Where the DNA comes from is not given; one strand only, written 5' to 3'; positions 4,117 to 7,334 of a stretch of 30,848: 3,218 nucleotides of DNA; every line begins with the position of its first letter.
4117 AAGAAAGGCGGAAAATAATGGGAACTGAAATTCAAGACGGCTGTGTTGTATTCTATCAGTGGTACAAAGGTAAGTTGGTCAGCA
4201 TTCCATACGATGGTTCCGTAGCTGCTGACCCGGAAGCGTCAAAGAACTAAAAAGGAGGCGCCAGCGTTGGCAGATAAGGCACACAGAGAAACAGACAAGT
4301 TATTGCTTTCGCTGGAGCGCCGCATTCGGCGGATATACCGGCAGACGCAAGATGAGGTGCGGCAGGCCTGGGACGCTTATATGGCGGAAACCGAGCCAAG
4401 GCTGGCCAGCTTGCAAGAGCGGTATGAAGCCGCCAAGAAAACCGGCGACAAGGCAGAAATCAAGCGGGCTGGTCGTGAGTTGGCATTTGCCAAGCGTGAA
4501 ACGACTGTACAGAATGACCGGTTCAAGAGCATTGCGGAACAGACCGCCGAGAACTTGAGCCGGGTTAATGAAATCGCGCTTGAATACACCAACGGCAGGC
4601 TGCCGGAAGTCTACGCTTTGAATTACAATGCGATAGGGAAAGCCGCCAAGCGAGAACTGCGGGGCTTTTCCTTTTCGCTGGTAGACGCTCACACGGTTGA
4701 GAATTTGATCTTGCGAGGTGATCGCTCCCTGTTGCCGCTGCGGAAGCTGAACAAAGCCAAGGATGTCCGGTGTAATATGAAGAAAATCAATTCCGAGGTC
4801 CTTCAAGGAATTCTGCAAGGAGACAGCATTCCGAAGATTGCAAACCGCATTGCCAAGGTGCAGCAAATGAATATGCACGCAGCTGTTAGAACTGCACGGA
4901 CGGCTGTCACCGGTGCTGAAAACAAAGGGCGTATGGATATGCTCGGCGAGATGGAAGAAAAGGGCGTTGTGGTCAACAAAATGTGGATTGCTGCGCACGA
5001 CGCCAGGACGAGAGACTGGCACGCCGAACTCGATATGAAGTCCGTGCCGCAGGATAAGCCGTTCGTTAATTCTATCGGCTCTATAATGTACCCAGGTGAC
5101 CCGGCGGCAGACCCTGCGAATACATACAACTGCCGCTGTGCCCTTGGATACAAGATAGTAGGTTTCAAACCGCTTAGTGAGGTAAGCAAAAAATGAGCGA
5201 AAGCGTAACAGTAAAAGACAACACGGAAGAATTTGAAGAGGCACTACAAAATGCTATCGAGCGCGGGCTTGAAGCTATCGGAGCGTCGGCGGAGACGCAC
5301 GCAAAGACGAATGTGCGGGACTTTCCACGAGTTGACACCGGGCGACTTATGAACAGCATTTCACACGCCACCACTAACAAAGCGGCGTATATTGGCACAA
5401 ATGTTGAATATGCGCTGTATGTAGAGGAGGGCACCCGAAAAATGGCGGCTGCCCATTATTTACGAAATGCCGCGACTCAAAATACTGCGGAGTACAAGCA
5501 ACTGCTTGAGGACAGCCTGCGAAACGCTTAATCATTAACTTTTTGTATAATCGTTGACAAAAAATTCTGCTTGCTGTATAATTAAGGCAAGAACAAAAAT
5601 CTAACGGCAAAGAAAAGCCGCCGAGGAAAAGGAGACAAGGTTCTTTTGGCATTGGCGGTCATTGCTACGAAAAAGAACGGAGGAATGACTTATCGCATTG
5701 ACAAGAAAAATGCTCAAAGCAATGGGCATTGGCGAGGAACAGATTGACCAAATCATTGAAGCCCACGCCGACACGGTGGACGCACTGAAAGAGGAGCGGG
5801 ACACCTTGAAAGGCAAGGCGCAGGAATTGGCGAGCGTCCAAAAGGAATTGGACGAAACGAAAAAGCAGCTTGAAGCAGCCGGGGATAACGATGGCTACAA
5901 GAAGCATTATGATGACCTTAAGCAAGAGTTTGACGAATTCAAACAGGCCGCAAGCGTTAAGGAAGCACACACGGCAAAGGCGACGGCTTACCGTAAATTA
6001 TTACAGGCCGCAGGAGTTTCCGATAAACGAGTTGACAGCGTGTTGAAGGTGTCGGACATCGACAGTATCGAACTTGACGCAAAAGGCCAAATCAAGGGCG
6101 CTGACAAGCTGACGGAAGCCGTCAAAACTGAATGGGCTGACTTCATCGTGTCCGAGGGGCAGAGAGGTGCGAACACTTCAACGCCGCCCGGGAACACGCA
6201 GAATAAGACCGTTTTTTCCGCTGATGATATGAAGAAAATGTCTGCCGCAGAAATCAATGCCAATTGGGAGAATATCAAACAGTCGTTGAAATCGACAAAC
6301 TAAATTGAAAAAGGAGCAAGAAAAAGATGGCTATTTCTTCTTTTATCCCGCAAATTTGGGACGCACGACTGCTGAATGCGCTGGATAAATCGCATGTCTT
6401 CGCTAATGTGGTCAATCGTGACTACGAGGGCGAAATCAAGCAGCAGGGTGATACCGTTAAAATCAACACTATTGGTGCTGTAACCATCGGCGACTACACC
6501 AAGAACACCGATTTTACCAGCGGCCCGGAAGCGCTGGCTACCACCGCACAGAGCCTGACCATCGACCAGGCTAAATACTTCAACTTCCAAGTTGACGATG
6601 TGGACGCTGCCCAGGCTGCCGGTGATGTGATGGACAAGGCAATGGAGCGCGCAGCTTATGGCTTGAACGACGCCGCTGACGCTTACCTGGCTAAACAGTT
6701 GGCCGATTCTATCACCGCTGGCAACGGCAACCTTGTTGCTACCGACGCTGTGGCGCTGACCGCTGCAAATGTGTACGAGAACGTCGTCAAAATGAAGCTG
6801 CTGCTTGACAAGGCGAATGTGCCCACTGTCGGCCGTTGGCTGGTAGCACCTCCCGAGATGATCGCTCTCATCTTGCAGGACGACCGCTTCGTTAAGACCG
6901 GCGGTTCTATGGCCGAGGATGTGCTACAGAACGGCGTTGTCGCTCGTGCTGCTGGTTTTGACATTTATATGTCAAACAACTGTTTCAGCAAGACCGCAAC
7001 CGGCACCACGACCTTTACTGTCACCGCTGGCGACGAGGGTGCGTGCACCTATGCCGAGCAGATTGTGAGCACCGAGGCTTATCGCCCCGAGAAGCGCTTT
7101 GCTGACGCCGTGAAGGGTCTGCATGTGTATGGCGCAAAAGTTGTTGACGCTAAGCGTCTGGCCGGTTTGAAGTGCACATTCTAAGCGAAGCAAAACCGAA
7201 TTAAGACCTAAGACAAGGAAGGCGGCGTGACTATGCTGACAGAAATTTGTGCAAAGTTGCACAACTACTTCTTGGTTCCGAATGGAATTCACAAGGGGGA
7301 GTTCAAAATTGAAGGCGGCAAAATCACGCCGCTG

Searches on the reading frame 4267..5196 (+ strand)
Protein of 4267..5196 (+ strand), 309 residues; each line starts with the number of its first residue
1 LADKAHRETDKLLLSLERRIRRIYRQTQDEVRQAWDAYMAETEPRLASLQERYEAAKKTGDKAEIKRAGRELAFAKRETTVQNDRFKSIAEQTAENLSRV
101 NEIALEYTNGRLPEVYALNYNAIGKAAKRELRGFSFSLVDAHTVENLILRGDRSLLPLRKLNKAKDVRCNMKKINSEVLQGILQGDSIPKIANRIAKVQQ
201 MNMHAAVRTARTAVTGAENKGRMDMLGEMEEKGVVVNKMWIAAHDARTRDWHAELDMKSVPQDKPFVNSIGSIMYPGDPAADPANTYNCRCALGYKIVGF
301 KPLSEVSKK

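Call 97: search_protein_families(library=pfam, proteins=[window:4267-5196:+], max_evalue=0.001)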
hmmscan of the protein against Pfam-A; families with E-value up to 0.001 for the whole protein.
window:4267-5196:+ (309 aa): 1 family
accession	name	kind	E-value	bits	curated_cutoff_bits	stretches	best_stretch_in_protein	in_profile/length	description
PF04233.19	Phage_Mu_F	-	4.4e-18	66.5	29.6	1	172-293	1-111/112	Phage Mu protein F like protein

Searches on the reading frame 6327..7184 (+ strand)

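Call 97: search_protein_families(library=pfam, proteins=[window:6327-7184:+], max_evalue=0.001)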
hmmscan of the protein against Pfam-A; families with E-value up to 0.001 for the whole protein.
window:6327-7184:+ (285 aa): 2 families
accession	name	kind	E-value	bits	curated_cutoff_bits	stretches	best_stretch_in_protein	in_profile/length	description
PF25209.1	Phage_capsid_4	-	4.4e-14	53.8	27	1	24-275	14-256/262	Phage capsid protein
PF19821.5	Phage_capsid_2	-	1.4e-07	31.5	25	1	39-284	34-292/293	Phage capsid protein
